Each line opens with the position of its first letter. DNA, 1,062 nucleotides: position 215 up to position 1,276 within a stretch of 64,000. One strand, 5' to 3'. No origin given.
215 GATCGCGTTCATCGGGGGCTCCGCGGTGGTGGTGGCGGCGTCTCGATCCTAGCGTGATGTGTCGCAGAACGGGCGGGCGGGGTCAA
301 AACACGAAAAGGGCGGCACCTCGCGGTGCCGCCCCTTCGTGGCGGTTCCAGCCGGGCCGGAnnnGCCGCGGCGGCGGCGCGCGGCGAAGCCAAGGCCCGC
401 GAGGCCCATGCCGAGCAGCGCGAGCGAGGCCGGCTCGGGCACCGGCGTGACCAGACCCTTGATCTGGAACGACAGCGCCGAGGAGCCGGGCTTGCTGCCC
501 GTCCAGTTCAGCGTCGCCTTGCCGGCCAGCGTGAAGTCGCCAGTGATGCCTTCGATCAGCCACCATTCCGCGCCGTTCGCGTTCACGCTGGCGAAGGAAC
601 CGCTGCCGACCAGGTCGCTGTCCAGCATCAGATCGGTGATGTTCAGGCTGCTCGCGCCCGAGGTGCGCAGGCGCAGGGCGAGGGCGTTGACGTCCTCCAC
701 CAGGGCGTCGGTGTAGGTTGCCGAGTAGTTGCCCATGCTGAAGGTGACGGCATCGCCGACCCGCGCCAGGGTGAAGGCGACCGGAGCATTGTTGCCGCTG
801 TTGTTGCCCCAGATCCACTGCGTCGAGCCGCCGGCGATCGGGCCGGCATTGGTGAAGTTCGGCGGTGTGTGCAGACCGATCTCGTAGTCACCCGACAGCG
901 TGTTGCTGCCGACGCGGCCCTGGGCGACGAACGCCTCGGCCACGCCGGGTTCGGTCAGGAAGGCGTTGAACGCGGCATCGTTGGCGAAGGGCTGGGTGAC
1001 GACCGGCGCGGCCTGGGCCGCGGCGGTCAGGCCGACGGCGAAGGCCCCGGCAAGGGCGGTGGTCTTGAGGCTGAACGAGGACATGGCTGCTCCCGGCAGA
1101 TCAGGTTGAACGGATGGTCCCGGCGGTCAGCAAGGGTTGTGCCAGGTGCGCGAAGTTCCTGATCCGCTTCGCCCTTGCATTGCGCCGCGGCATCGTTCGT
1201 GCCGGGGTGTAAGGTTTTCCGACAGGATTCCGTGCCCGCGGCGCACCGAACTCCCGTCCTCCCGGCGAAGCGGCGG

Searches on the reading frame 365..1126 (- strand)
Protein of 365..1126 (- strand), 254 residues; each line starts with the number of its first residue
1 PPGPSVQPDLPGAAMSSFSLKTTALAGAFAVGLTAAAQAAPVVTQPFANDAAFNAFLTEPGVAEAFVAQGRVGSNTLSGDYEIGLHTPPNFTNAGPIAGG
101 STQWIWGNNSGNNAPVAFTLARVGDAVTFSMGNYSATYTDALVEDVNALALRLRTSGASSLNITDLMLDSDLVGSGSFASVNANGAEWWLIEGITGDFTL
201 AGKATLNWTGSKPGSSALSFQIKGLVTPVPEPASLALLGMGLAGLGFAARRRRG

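Call 15: search_protein_families(library=ncbifam, proteins=[window:365-1126:-], max_evalue=0.00001)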
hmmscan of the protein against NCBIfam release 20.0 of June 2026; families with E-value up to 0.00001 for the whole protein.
window:365-1126:- (254 aa): 8 families
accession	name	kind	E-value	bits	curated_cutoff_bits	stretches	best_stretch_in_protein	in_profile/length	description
NF041928.1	choice_anch_W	domain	9.4e-36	123.2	45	1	26-224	3-195/196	choice-of-anchor W domain-containing protein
NF038126.1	PEP_CTERM_FxDxF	subfamily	1.1e-13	51.8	50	1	134-252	51-165/165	FxDxF family PEP-CTERM protein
NF038125.1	PEP_CTERM_THxN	subfamily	3.1e-08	33.5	85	1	217-252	212-246/246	THxN family PEP-CTERM protein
NF041538.1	PEP_EDSA_1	subfamily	3.7e-08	33.4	100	1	227-252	283-307/307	EDSAP-1 family PEP-CTERM protein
NF038129.1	PEP_NF038129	equivalog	8.4e-08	32.3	65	1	205-252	143-194/194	NF038129 family PEP-CTERM protein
NF038120.1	PEP_CTERM_QFxxD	subfamily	6.9e-07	29.4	80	0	226-253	190-215/215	NF038120 family PEP-CTERM protein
NF041927.1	Xrt_dep_XDP1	equivalog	3.3e-06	27.2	125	1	126-252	107-242/242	exosortase-dependent surface protein XDP1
TIGR02595.1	PEP_CTERM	domain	8.1e-06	26.3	16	0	229-253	1-23/24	PEP-CTERM sorting domain-containing protein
